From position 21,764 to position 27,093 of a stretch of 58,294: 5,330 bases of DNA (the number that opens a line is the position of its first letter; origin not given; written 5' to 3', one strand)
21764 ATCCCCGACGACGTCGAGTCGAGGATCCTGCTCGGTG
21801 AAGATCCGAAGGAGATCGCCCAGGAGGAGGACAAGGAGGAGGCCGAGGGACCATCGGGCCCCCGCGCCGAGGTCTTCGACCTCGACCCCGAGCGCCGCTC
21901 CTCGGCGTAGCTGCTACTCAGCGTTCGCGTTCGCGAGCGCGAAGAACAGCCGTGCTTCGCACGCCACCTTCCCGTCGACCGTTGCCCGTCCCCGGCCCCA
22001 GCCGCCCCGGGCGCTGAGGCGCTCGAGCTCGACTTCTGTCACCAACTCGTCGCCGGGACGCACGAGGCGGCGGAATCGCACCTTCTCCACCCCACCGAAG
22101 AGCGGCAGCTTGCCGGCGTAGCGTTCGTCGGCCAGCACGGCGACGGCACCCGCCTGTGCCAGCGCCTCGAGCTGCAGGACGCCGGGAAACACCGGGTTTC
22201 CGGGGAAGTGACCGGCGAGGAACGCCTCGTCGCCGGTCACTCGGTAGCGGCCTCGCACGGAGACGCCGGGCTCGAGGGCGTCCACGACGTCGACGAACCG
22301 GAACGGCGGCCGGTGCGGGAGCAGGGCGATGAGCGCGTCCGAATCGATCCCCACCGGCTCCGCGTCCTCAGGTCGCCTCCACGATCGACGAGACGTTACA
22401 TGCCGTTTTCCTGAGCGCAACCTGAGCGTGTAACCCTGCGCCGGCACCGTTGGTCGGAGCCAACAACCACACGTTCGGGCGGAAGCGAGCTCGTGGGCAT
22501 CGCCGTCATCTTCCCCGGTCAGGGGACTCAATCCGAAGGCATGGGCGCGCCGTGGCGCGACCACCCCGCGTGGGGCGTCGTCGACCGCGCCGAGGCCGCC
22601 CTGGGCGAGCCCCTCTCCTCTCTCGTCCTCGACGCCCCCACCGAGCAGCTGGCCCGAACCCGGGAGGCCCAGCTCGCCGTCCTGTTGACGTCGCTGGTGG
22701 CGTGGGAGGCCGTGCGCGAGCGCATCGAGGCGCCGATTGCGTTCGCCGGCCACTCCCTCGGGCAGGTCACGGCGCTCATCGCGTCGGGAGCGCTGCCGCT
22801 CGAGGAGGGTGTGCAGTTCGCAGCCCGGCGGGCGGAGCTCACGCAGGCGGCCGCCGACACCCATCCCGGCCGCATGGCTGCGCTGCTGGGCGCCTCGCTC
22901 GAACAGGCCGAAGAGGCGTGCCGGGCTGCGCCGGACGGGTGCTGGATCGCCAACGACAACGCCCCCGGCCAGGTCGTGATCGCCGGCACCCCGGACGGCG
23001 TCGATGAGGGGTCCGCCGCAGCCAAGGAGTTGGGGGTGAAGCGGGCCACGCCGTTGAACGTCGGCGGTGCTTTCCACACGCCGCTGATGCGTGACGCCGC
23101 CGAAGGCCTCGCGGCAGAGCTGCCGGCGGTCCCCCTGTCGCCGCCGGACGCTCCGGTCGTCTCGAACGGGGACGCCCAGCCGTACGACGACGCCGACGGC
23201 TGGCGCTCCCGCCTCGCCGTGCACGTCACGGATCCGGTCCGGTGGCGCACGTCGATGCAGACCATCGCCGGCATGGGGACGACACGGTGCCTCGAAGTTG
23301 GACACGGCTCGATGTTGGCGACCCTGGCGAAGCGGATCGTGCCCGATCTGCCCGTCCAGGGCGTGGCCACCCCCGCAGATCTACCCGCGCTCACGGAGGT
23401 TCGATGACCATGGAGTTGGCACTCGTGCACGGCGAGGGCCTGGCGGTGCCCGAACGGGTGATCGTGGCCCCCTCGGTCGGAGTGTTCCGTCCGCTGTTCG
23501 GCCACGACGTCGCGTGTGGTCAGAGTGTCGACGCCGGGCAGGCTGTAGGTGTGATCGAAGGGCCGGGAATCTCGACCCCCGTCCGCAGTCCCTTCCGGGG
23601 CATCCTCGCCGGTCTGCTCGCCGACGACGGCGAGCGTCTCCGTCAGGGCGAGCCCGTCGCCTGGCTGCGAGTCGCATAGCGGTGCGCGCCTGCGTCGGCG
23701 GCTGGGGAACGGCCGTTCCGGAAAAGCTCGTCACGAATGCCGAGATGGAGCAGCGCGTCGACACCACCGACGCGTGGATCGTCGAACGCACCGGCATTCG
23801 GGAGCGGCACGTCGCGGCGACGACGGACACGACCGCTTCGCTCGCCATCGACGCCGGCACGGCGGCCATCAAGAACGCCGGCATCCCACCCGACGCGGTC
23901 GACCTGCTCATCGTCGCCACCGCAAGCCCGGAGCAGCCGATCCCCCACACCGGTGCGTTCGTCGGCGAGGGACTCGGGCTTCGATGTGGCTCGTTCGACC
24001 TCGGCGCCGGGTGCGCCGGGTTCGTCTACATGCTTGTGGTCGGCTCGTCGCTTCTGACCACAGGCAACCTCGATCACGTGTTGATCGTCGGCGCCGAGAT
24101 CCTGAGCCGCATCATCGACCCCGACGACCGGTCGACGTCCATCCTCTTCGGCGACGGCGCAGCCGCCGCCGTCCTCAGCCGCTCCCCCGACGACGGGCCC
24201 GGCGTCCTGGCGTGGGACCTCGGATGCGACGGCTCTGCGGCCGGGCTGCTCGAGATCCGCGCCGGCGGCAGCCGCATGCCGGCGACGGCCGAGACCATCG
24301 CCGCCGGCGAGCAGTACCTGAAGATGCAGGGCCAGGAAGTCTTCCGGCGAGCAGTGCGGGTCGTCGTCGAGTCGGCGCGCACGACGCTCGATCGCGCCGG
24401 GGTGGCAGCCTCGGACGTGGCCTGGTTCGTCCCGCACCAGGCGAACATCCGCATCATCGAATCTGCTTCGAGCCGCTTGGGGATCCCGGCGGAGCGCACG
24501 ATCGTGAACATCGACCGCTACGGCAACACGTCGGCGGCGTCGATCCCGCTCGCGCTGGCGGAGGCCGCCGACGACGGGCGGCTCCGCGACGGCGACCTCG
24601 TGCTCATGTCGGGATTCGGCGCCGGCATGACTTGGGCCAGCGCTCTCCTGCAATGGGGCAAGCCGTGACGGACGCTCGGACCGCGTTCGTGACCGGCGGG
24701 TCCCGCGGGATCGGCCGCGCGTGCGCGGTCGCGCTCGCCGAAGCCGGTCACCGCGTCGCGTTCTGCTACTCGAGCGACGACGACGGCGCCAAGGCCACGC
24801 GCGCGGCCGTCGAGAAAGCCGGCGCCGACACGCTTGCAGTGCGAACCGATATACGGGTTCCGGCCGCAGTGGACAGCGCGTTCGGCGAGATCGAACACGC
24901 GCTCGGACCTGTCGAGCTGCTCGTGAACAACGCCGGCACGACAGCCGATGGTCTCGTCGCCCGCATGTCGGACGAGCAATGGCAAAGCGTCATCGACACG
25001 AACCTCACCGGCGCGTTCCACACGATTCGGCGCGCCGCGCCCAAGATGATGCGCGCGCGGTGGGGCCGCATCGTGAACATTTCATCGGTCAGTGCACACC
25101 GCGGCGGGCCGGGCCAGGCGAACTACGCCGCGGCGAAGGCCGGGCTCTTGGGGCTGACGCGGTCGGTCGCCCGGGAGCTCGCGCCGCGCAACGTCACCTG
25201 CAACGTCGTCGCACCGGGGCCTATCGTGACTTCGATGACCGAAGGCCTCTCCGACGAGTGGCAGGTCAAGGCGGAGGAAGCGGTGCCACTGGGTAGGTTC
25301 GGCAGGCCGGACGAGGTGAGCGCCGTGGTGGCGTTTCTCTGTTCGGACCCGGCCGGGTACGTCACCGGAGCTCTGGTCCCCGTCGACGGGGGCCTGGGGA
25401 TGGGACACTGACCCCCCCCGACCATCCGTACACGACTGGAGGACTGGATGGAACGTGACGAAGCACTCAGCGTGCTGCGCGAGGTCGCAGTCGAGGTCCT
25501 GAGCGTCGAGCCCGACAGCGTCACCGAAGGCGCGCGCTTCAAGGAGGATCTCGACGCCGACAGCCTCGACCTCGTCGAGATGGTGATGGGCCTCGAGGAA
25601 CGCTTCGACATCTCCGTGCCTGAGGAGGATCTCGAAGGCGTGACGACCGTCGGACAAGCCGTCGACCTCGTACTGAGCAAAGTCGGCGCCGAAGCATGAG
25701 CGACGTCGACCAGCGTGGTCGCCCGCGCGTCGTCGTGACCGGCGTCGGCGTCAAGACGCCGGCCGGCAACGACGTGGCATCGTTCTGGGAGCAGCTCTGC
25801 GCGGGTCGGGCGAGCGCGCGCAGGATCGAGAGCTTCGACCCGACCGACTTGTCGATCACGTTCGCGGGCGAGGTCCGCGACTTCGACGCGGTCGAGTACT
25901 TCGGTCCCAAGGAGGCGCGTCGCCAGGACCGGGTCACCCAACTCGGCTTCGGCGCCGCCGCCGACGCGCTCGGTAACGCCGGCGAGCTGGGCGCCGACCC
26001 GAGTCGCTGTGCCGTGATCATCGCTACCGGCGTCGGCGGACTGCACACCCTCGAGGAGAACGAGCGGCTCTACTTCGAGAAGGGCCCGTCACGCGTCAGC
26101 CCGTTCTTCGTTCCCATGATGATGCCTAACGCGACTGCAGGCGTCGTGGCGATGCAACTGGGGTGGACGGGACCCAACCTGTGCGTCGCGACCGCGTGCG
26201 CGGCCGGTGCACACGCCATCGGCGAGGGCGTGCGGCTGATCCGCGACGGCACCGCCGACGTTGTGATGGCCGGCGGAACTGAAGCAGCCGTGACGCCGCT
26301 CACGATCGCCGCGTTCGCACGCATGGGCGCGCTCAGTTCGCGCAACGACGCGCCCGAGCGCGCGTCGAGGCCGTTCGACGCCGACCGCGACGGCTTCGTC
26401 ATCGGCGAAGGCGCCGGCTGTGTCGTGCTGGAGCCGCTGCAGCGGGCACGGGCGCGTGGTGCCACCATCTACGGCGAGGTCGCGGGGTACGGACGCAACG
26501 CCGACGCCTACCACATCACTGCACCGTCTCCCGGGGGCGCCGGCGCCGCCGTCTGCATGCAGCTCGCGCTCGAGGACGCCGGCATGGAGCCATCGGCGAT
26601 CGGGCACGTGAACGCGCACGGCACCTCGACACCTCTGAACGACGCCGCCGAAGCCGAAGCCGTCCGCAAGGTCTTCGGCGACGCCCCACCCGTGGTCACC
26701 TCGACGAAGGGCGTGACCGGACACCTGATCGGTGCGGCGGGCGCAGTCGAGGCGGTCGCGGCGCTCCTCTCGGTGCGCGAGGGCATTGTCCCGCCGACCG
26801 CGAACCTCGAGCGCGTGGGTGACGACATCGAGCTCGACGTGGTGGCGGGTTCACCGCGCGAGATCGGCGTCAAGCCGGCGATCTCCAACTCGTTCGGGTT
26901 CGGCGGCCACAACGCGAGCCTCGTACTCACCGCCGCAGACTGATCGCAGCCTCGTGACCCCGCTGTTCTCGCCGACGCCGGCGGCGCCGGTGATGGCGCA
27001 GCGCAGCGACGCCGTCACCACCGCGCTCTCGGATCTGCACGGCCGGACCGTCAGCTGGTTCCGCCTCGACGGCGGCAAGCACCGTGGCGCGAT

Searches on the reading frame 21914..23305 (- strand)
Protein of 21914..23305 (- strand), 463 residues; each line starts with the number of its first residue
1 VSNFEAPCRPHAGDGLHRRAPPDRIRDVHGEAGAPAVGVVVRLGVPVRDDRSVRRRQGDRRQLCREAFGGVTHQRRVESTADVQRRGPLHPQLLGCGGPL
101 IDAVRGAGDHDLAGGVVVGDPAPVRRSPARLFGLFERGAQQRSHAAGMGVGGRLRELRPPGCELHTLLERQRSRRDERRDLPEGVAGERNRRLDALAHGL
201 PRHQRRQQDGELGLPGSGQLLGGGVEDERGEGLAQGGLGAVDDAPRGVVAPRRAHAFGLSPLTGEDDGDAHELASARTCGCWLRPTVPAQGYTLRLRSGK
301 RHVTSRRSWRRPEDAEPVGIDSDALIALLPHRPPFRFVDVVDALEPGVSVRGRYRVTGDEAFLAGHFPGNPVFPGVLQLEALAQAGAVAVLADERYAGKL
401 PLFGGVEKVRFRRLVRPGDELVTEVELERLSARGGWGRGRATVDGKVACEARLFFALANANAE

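Call 59: search_protein_families(library=pfam, proteins=[window:21914-23305:-], max_evalue=0.00001)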
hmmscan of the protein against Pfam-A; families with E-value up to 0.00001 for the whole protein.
window:21914-23305:- (463 aa): 1 family
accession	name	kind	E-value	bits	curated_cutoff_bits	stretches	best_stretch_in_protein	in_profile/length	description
PF07977.19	FabA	-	6e-24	84.7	23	1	329-451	1-137/138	FabA-like domain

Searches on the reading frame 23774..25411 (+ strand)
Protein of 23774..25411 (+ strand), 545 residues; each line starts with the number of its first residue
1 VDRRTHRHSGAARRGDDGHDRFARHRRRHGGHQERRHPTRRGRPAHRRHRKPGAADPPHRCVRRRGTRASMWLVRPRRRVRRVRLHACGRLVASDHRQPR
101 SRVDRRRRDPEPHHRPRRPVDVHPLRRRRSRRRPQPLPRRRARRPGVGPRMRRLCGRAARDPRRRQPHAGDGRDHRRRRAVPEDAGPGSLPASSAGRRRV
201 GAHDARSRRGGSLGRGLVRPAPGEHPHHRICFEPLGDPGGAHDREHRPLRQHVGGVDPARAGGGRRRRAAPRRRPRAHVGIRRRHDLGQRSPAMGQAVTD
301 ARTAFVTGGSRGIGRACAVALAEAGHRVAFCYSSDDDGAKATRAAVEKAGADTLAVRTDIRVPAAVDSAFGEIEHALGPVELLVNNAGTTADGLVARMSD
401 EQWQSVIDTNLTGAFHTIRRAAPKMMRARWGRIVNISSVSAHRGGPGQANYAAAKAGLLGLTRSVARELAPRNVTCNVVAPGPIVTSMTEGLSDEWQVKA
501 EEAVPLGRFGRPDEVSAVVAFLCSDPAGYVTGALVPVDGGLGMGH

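Call 59: search_protein_families(library=pfam, proteins=[window:23774-25411:+], max_evalue=0.00001)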
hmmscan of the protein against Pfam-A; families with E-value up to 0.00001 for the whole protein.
window:23774-25411:+ (545 aa): 3 families
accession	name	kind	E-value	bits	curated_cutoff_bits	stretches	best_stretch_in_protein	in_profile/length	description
PF13561.12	adh_short_C2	-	5.2e-68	229.6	27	1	311-541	6-235/236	Enoyl-(Acyl carrier protein) reductase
PF00106.31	adh_short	-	2.5e-57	194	26.6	1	303-494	2-192/195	short chain dehydrogenase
PF08659.16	KR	-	1.2e-20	74.6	22.6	1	304-464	3-162/180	KR domain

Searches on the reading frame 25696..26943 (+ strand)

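Call 59: search_protein_families(library=pfam, proteins=[window:25696-26943:+], max_evalue=0.00001)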
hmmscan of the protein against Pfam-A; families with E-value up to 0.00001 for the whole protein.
window:25696-26943:+ (415 aa): 2 families
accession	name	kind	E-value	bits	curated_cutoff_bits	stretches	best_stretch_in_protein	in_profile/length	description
PF00109.32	ketoacyl-synt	-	3.2e-54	184.6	20.8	1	11-251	3-252/252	Beta-ketoacyl synthase, N-terminal domain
PF02801.28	Ketoacyl-synt_C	-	1.5e-36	125.4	20.8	1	259-372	1-119/119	Beta-ketoacyl synthase, C-terminal domain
